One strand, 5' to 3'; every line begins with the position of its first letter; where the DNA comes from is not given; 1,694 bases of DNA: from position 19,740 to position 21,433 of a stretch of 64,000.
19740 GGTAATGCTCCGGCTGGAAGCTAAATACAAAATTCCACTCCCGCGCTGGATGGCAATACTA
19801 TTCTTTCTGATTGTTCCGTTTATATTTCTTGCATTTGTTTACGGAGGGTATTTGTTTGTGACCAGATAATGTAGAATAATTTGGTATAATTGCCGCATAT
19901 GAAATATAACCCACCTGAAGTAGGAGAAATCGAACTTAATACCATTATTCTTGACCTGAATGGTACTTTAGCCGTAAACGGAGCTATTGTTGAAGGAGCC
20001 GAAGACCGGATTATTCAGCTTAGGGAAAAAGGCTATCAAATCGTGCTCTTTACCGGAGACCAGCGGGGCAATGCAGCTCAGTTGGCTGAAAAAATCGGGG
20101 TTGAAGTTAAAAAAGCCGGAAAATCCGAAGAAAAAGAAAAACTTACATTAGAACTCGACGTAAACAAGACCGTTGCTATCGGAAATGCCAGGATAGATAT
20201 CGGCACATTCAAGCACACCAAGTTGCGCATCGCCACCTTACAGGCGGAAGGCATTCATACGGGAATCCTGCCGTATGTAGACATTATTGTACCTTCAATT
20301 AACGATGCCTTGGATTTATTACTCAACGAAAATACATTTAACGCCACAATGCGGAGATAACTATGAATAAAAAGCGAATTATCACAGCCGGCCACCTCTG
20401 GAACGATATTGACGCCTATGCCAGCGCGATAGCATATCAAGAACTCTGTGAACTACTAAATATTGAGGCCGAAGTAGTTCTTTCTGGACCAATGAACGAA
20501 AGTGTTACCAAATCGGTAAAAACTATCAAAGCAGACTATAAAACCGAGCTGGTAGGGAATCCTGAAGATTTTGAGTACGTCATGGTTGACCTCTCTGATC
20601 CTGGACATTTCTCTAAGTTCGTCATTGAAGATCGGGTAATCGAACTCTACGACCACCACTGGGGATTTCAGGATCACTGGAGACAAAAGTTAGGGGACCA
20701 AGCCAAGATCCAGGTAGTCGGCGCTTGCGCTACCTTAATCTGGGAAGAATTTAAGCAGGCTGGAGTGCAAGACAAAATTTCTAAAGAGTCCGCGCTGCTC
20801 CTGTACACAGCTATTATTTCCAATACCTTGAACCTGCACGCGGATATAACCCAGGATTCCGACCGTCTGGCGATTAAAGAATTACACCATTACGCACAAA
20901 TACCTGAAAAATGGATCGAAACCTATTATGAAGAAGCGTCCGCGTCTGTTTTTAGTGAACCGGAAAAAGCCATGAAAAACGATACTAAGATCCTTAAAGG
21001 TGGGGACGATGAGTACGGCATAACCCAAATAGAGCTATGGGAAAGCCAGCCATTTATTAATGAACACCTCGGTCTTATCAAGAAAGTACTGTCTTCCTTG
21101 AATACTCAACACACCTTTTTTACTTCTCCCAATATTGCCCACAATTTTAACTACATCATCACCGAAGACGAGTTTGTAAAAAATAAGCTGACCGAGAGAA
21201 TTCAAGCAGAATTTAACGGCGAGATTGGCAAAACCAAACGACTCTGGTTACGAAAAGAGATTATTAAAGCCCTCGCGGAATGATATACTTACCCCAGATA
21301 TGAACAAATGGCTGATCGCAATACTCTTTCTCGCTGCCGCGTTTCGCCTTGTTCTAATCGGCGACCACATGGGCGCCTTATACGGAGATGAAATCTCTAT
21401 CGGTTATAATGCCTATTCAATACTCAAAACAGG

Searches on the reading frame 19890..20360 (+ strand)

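Call 55: search_protein_families(library=pfam, proteins=[window:19890-20360:+], max_evalue=0.001)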
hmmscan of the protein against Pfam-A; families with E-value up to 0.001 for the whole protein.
window:19890-20360:+ (156 aa): 3 families
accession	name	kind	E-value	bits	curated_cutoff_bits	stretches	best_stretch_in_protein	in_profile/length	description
PF08282.18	Hydrolase_3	-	7.8e-07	29.5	20.9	0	19-72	1-55/255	haloacid dehalogenase-like hydrolase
PF00702.32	Hydrolase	-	9.7e-07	29.8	26.4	1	15-108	79-188/191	haloacid dehalogenase-like hydrolase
PF13344.12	Hydrolase_6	-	1.7e-05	25.2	27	1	19-73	1-58/101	Haloacid dehalogenase-like hydrolase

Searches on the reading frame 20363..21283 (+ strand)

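Call 55: search_protein_families(library=pfam, proteins=[window:20363-21283:+], max_evalue=0.001)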
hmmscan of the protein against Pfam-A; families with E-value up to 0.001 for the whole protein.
window:20363-21283:+ (306 aa): 1 family
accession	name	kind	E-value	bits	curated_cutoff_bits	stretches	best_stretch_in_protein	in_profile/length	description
PF01368.27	DHH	-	0.00012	22.8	28.1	1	6-151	2-125/125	DHH family, N-terminal domain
